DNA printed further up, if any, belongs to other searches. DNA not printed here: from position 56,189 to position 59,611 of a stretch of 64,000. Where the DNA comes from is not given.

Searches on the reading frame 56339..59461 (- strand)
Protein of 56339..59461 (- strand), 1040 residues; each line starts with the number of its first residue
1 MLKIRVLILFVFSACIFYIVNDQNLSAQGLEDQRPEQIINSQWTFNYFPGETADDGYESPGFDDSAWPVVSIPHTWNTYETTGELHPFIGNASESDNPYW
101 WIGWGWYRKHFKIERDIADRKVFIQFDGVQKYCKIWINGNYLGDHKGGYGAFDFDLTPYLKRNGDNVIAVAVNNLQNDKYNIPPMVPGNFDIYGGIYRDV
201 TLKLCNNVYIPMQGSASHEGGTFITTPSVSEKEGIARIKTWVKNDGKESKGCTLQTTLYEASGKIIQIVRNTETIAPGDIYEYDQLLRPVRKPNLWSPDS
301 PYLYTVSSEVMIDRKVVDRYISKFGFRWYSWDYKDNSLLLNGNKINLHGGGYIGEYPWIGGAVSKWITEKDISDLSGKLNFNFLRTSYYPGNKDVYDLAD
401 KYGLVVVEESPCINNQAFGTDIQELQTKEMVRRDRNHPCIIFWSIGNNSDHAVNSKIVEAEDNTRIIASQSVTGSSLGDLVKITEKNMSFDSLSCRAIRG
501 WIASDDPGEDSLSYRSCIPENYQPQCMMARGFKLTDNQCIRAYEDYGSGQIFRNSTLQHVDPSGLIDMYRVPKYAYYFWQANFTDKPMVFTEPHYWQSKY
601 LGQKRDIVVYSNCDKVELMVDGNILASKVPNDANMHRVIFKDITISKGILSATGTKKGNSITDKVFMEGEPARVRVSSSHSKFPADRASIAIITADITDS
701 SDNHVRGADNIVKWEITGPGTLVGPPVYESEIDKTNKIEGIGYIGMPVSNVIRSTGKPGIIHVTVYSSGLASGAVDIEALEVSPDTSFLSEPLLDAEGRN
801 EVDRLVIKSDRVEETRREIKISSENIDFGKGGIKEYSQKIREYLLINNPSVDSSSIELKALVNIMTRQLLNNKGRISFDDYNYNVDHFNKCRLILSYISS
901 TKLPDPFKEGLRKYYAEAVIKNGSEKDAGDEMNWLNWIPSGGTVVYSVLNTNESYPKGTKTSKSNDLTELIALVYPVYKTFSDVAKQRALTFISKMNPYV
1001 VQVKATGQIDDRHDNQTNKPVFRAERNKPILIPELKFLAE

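Call 43: search_protein_families(library=pfam, proteins=[window:56339-59461:-], max_evalue=0.001)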
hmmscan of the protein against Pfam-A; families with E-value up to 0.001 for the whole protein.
window:56339-59461:- (1040 aa): 7 families
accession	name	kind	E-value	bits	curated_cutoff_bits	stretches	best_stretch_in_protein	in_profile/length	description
PF02837.24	Glyco_hydro_2_N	-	8e-24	84.9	28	1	39-202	4-165/169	Glycosyl hydrolases family 2, sugar binding domain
PF02836.23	Glyco_hydro_2_C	-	5.7e-22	78.7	21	1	334-481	4-173/302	Glycosyl hydrolases family 2, TIM barrel domain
PF00703.27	Glyco_hydro_2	-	5.9e-16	59.6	23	1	224-327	7-109/109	Glycosyl hydrolases family 2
PF18565.7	Glyco_hydro2_C5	-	3.9e-12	46.4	32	1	675-775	2-102/103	Glycoside hydrolase family 2 C-terminal domain 5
PF16355.11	DUF4982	-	4.7e-11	42.9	23.9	1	602-661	1-60/61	Domain of unknown function (DUF4982)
PF22666.2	Glyco_hydro_2_N2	-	3.3e-09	37.5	27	1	101-174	44-119/167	Glycosyl hydrolase 2 galactose-binding domain-like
PF13364.12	BetaGal_ABD2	-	4.1e-08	34.4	23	1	100-178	32-112/112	Beta-galactosidase second all-beta domain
